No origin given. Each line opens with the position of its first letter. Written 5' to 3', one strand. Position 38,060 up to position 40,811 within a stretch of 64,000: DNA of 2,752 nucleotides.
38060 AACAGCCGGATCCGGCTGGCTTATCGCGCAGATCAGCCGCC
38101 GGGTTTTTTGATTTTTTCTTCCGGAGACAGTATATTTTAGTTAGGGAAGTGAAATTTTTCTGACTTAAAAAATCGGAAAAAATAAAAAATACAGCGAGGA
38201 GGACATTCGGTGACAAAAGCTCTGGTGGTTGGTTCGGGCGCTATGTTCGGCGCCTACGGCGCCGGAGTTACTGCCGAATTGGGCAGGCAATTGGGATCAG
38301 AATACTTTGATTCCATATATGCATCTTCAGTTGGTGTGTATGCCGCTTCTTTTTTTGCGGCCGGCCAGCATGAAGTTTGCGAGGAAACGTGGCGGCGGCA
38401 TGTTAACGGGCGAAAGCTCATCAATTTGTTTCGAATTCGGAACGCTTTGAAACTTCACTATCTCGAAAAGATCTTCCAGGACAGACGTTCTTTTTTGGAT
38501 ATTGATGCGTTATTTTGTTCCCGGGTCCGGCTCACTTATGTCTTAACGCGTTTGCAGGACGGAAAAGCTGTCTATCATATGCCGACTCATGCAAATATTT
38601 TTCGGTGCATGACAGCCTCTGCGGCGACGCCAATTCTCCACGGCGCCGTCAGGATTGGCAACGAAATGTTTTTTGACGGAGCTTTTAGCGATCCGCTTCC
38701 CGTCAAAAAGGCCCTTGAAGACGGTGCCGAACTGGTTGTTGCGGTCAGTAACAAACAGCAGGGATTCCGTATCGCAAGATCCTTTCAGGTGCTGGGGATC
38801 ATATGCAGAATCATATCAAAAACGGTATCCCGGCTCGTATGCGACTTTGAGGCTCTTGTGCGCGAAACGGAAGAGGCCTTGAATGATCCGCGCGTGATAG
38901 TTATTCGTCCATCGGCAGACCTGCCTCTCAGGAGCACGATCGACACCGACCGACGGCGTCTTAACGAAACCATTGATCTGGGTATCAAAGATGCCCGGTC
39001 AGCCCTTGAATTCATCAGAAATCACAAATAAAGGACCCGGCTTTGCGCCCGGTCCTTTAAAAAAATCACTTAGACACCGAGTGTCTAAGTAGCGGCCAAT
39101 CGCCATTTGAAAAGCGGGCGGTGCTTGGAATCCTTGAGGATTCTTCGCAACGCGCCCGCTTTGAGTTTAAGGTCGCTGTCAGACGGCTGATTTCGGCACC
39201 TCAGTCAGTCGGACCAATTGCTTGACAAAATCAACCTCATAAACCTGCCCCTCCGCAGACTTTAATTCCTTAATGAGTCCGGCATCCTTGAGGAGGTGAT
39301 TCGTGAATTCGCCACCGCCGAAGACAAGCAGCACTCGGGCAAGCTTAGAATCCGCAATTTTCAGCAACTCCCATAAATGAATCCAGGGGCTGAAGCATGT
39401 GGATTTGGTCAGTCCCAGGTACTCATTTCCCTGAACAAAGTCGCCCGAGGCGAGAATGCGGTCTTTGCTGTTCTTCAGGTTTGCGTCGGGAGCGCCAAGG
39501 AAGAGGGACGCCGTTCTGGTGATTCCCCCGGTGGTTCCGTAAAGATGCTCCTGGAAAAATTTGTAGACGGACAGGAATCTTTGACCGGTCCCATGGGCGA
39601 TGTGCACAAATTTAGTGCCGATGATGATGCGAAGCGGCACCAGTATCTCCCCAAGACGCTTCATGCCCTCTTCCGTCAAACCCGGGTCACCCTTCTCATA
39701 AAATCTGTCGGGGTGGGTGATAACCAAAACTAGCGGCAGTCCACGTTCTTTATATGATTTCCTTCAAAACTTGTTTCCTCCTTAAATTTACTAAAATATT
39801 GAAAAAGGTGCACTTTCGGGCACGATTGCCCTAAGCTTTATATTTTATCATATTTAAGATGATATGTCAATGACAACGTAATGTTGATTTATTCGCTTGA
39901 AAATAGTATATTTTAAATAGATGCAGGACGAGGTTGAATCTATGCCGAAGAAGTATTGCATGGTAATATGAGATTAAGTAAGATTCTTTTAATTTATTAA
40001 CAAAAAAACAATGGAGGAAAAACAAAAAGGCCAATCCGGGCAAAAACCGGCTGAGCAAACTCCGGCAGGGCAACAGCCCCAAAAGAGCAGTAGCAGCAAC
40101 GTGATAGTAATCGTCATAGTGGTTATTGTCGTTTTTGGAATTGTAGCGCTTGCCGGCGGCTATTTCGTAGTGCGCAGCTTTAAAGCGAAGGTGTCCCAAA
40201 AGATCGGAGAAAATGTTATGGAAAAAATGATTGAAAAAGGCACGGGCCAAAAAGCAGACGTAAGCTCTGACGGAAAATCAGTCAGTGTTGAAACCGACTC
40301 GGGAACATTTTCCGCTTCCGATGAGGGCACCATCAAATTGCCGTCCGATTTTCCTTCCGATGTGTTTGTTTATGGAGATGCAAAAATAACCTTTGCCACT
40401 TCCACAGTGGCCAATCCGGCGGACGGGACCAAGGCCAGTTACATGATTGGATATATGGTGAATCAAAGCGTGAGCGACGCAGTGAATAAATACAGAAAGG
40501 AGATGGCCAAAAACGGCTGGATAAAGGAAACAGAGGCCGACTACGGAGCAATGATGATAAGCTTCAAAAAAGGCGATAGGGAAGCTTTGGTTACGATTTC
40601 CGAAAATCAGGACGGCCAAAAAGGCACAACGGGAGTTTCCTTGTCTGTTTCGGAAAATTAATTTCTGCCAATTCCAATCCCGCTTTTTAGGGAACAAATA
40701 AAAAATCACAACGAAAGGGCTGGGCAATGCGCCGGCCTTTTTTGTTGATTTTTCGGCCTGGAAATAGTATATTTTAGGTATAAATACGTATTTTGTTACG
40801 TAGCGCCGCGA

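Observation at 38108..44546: Four near-identical consensus promoters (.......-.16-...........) drive unrelated accessory genes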

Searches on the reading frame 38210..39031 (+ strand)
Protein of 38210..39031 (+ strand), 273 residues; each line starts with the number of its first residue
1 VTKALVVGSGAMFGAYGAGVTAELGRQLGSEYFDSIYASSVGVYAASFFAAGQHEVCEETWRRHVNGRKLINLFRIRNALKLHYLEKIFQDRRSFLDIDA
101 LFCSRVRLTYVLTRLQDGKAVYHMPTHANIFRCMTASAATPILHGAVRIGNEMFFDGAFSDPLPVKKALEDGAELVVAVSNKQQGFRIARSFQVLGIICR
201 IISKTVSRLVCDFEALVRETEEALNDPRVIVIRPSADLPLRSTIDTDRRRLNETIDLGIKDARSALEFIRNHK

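Call 15: search_protein_families(library=pfam, proteins=[window:38210-39031:+])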
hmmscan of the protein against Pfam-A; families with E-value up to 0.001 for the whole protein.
window:38210-39031:+ (273 aa): 1 family
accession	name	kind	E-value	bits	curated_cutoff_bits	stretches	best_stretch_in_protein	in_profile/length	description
PF01734.28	Patatin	-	2e-14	54.7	27.7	1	5-168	1-190/191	Patatin-like phospholipase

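Call 16: find_encoding_contigs(protein=window:38210-39031:+, flank=10000, max_places=10)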
Protein window:38210-39031:+ (273 aa): no gene with exactly this product is on record in the collection.

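Call 19: find_encoding_contigs(protein=window:38210-39028:+, flank=10000, max_places=10)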
Protein seq(273 aa) (273 aa): no gene with exactly this product is on record in the collection.

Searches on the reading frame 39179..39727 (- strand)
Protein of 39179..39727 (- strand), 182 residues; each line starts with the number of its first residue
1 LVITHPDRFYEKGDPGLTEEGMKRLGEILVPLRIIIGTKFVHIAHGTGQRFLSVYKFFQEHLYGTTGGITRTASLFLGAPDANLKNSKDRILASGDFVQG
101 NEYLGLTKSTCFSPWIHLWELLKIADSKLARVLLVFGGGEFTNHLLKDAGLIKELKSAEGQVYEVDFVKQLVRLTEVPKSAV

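Call 15: search_protein_families(library=pfam, proteins=[window:39179-39727:-])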
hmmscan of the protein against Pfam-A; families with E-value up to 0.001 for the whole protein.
window:39179-39727:- (182 aa): 0 families

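Call 54: search_protein_families(library=pfam, max_evalue=0.05, proteins=[window:39179-39727:-])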
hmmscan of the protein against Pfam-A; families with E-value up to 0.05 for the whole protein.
window:39179-39727:- (182 aa): 0 families

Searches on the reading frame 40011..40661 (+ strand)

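Call 15: search_protein_families(library=pfam, proteins=[window:40011-40661:+])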
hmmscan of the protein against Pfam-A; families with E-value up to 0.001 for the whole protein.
window:40011-40661:+ (216 aa): 0 families

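Call 54: search_protein_families(library=pfam, max_evalue=0.05, proteins=[window:40011-40661:+])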
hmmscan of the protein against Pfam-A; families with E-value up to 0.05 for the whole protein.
window:40011-40661:+ (216 aa): 4 families
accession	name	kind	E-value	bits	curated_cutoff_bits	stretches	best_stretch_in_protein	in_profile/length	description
PF14927.11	Neurensin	-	0.015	15.5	27.7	1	15-59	27-71/132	Neurensin/Transmembrane protein 74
PF11381.13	DUF3185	-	0.022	15.1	25.3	0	37-67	5-36/59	Protein of unknown function (DUF3185)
PF06365.17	CD34_antigen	-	0.03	14.7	26.3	1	23-87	98-162/204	CD34/Podocalyxin family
PF06024.17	Orf78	-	0.047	14.4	29.4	0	10-60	43-92/101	Orf78 (ac78)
